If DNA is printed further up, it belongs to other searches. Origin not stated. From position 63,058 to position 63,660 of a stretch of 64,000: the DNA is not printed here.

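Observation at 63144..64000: Tandem array of at least three ~100-aa paralogs of an unrecognised protein family, running off the window edge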

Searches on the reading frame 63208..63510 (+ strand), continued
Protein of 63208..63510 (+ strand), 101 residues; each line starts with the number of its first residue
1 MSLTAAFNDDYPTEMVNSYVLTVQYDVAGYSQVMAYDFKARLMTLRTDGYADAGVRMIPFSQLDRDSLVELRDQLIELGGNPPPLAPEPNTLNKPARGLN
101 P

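Call 89: fold_search(model_id=the predicted structure, library=pdb)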
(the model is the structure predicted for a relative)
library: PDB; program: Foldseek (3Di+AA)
matches with E <= 10: 794; with E <= 0.001: 0
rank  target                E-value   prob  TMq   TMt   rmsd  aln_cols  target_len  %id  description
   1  8a0k_D                8.7e-03  0.63  0.21  0.20  16.1       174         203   10  crystal structure of the kinetoplastid kinetochore protein Trypanosoma brucei KKT3 Divergent Polo-Box domain (released 2022-06-15)
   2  9tpm                  2.0e-02  0.75  0.23  0.19  16.6       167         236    9  Structure of LolB from Porphyromonas gingivalis (released 2026-02-18)
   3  1q4k_B                2.5e-02  0.57  0.24  0.20  14.9       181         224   10  The polo-box domain of Plk1 in complex with a phospho-peptide (released 2003-11-11)
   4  3bzi_A                2.7e-02  0.63  0.24  0.20  13.2       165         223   10  Molecular and structural basis of polo-like kinase 1 substrate recognition: Implications in centrosomal localization (released 2008-02-05)
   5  3p37_B                3.1e-02  0.23  0.18  0.15  15.0       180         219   10  Polo-like kinase I Polo-box domain in complex with FDPPLHSpTA phosphopeptide from PBIP1 (released 2011-04-27)
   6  8a0k_A                3.5e-02  0.63  0.28  0.25  16.1       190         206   11  crystal structure of the kinetoplastid kinetochore protein Trypanosoma brucei KKT3 Divergent Polo-Box domain (released 2022-06-15)
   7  5nn1                  4.2e-02  0.60  0.26  0.22  13.2       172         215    9  The structure of the polo-box domain (PBD) of polo-like kinase 1 (Plk1) (released 2018-02-21)
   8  4xb0_A                4.9e-02  0.57  0.25  0.22  15.3       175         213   12  Structure of the Plk2 polo-box domain (released 2015-05-06)
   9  3vu4_A                5.2e-02  0.16  0.15  0.10  14.7       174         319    8  Crystal structure of Kluyvelomyces marxianus Hsv2 (released 2012-07-04)
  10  4h5x_B                5.5e-02  0.57  0.26  0.23  13.9       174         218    8  human Plk1-PBD with a glycerol bound at the phophopeptide binding site (released 2012-10-03)
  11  4av9                  5.5e-02  0.33  0.20  0.13  11.8       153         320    8  Kluyveromyces lactis Hsv2 (released 2012-06-13)
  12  1umw_A                5.5e-02  0.28  0.21  0.18  15.7       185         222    9  Structure of a human Plk1 Polo-box domain/phosphopeptide complex (released 2003-10-16)
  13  9qmo                  5.5e-02  0.28  0.20  0.17  13.8       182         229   12  PLK1 PBD apo protein at 1.6A (released 2026-02-25)
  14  4exv                  5.8e-02  0.23  0.18  0.12  15.9       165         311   10  Structure of Kluyveromyces lactis Hsv2p (released 2012-07-04)
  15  1q4o_A                6.1e-02  0.23  0.19  0.17  14.0       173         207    6  The structure of the polo box domain of human Plk1 (released 2003-11-11)
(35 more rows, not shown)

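Call 91: search_protein_families(library=pfam, proteins=[L033:996-2237:+, L033:2345-3253:+, L033:3246-4142:+, L033:4671-5648:+, L033:5689-6216:-, L033:6320-7051:+, L033:7599-8291:+, L033:8287-8874:+, L030:500-1567:+, L030:1570-2649:+], max_evalue=0.01)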
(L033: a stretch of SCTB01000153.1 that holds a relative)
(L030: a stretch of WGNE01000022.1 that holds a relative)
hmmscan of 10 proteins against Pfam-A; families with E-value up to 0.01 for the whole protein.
L033:996-2237:+ (414 aa): 1 family
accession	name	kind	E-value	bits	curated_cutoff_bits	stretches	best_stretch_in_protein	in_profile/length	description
PF20573.4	DUF6782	-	1.3e-27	97.1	27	1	90-284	19-204/241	Putative metallopeptidase family (DUF6782)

L033:2345-3253:+ (303 aa): 0 families

L033:3246-4142:+ (299 aa): 0 families

L033:4671-5648:+ (326 aa): 0 families

L033:5689-6216:- (176 aa): 1 family
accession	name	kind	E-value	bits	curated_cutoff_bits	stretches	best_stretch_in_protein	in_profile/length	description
PF01713.27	Smr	-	1.6e-22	79.9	25.7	1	90-171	1-77/77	Smr domain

L033:6320-7051:+ (244 aa): 0 families

L033:7599-8291:+ (231 aa): 0 families

L033:8287-8874:+ (196 aa): 1 family
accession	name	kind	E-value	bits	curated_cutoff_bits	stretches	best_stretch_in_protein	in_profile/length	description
PF03703.20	bPH_2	-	3.5e-07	30.8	22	1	89-143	5-59/78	Bacterial PH domain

L030:500-1567:+ (356 aa): 0 families

L030:1570-2649:+ (360 aa): 4 families
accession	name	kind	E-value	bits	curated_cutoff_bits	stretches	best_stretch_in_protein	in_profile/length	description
PF12796.13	Ank_2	-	4.7e-07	30.7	27.3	1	177-246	10-82/90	Ankyrin repeats (3 copies)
PF13606.12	Ank_3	-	0.00095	19.9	22.3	0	197-221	5-29/30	Ankyrin repeat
PF00023.36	Ank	-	0.0056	17.4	21.1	0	230-245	8-23/33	Ankyrin repeat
PF13637.12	Ank_4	-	0.0071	17.1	22.7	0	203-244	6-50/50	Ankyrin repeats (many copies)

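Call 92: search_protein_families(library=pfam, proteins=[L029:25-1665:+, L029:1671-2315:+, L029:2540-3535:+, L029:5917-6582:+, L026:2677-5175:+, L026:5416-6447:+, L026:6659-7642:+, L026:9159-9734:+, L028:1576-2268:+, L028:2613-3317:-], max_evalue=0.01)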
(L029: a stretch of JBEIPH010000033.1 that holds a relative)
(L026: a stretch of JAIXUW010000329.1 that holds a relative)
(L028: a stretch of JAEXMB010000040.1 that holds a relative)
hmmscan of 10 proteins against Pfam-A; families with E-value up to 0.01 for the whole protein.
L029:25-1665:+ (547 aa): 3 families
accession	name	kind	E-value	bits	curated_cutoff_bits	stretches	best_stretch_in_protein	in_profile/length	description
PF00330.25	Aconitase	-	4.9e-62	210.9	28.7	1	7-210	272-463/463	Aconitase family (aconitate hydratase)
PF00694.25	Aconitase_C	-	4.7e-44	150.3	22.8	1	340-467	3-130/131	Aconitase C-terminal domain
PF08428.16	Rib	-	0.0065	17.5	27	0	495-513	52-70/76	Rib domain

L029:1671-2315:+ (215 aa): 1 family
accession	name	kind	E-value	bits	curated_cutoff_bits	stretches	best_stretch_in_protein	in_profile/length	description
PF11393.14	T4BSS_DotI_IcmL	-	8.4e-10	38.8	27.7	1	59-157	46-144/180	Type-IV b secretion system, inner-membrane complex component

L029:2540-3535:+ (332 aa): 3 families
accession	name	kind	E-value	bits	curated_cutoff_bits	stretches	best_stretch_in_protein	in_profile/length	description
PF13602.12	ADH_zinc_N_2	-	3.2e-23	83.6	27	1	189-329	1-134/134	Zinc-binding dehydrogenase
PF00107.32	ADH_zinc_N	-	2.9e-22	79.4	31.8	1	157-272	1-116/129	Zinc-binding dehydrogenase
PF08240.17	ADH_N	-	9.4e-14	52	23.5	1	33-115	2-103/104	Alcohol dehydrogenase GroES-like domain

L029:5917-6582:+ (222 aa): 1 family
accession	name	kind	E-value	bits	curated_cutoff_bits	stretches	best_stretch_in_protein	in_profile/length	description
PF06242.16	TrcR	-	4.3e-54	182.8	22.2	1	36-173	1-138/139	Transcriptional cell cycle regulator TrcR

L026:2677-5175:+ (833 aa): 2 families
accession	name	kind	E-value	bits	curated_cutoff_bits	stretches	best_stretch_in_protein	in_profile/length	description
PF00330.25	Aconitase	-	2.2e-172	574.6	28.7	1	11-497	13-463/463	Aconitase family (aconitate hydratase)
PF00694.25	Aconitase_C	-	6.7e-43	146.6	22.8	1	627-754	3-130/131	Aconitase C-terminal domain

L026:5416-6447:+ (344 aa): 1 family
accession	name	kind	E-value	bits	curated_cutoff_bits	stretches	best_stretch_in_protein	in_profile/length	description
PF11393.14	T4BSS_DotI_IcmL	-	6.5e-17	62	27.7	1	194-316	47-171/180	Type-IV b secretion system, inner-membrane complex component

L026:6659-7642:+ (328 aa): 3 families
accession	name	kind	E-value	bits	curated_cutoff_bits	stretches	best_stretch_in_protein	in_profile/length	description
PF13602.12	ADH_zinc_N_2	-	5.5e-27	95.8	27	1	186-326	1-134/134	Zinc-binding dehydrogenase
PF00107.32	ADH_zinc_N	-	1.2e-26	93.6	31.8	1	154-275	1-121/129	Zinc-binding dehydrogenase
PF08240.17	ADH_N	-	1.4e-11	45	23.5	1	36-113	2-104/104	Alcohol dehydrogenase GroES-like domain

L026:9159-9734:+ (192 aa): 1 family
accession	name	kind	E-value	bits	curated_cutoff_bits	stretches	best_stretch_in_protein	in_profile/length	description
PF06242.16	TrcR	-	8.4e-54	181.9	22.2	1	36-173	1-138/139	Transcriptional cell cycle regulator TrcR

L028:1576-2268:+ (231 aa): 1 family
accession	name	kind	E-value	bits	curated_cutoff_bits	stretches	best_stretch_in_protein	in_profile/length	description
PF06242.16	TrcR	-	9.3e-54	181.7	22.2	1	34-171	1-138/139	Transcriptional cell cycle regulator TrcR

L028:2613-3317:- (235 aa): 7 families
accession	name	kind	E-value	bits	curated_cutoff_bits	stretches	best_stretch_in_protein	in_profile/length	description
PF12697.13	Abhydrolase_6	-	3.5e-18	67.5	26.3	1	6-225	2-215/217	Alpha/beta hydrolase family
PF00561.26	Abhydrolase_1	-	1.7e-13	51.2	25.8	2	4-127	2-126/245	alpha/beta hydrolase fold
PF00975.26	Thioesterase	-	8e-09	36.5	26.4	1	4-230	2-224/226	Thioesterase domain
PF12146.15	Hydrolase_4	-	4.9e-07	29.7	27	1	5-200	7-214/239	Serine aminopeptidase, S33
PF06821.19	Ser_hydrolase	-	5.6e-05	23.6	22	1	58-126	39-112/172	Serine hydrolase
PF12695.13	Abhydrolase_5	-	0.00036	20.8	27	1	63-107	47-92/164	Alpha/beta hydrolase family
PF01764.32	Lipase_3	-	0.0074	16.6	22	0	62-98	53-88/140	Lipase (class 3)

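Call 93: list_cluster_members(proteins=[P0158, P0164, P0173, P0182, P0193, P0205, P0211, P0223, P0237, P0246])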
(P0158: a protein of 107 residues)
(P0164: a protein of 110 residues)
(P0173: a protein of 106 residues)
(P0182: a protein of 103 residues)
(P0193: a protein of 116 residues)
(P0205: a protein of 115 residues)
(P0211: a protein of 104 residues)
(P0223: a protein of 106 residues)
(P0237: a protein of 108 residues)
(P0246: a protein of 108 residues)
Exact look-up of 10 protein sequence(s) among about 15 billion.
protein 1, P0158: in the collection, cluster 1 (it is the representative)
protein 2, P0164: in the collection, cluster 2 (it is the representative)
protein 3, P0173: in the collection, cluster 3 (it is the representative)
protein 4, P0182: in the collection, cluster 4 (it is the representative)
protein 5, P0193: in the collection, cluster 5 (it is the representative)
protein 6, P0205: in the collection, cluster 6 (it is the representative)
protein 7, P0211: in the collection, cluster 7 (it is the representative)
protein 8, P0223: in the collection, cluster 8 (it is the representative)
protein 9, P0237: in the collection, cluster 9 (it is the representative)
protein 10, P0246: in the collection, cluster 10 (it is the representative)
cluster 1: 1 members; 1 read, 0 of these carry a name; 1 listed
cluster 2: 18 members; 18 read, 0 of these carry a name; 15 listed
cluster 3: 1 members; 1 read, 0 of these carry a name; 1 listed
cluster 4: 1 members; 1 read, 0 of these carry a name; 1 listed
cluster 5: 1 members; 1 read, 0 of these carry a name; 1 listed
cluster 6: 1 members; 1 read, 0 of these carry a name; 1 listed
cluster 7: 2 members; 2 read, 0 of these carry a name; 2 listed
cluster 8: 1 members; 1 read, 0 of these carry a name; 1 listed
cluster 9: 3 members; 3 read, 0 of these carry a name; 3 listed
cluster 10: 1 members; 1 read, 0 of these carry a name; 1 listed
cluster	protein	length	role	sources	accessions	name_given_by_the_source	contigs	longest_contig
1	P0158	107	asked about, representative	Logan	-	-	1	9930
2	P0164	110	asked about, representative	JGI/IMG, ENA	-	-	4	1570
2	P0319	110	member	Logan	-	-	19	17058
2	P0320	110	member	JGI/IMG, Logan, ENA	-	-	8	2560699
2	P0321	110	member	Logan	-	-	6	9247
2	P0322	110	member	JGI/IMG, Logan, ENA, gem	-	-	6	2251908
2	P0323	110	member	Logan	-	-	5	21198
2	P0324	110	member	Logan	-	-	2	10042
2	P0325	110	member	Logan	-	-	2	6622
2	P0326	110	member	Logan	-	-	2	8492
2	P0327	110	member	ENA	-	-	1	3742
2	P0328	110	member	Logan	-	-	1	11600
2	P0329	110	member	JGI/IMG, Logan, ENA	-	-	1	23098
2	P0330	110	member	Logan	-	-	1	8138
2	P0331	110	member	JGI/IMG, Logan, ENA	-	-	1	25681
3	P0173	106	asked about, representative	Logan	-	-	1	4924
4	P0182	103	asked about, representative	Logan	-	-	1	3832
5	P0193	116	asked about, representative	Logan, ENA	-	-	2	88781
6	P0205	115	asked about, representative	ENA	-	-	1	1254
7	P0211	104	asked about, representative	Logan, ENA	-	-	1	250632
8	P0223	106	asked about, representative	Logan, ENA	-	-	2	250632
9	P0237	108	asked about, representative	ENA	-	-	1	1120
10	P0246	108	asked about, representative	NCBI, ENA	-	-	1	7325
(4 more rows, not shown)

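Call 95: find_related_loci(query=A4, collection=viral_contigs, flank=3000)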
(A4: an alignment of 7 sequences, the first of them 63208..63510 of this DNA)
Query A4 (101 aa) in viral_contigs; peptide patterns used: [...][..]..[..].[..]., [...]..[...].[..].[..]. (x = any residue, [..] = any of these).
146 stretches matched a pattern, but none encodes a relative of the query by tblastn (E <= 1e-3).

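Call 98: search_protein_families(library=pfam, alignment_id=A3, max_evalue=5)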
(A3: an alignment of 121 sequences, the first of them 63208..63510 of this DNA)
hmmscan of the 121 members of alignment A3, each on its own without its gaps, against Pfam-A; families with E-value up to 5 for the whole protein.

A. member 1, window:63208-63510:+ (101 aa): 0 families

B. families by the number of members that match (of 121 scanned): 11 families
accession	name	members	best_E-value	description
PF20773.4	InhA-like_MAM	1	0.02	Immune inhibitor A-like, MAM domain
PF08945.15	Bclx_interact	1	0.12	Bcl-x interacting, BH3 domain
PF15752.10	DUF4688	1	0.12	Domain of unknown function (DUF4688)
PF19652.4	DUF6155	1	0.13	Family of unknown function (DUF6155)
PF24413.1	W02B3_4_N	1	0.14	W02B3.4-like, N-terminal domain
PF18448.7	CBM46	1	0.14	Carbohydrate binding domain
PF10539.14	Dev_Cell_Death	1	0.15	Development and cell death domain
PF25590.1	DUF7936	1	0.17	Domain of unknown function (DUF7936)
PF09601.15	DUF2459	1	0.22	Protein of unknown function (DUF2459)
PF07401.17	Lenti_VIF_2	1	0.22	Bovine Lentivirus VIF protein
PF00210.30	Ferritin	1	0.23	Ferritin-like domain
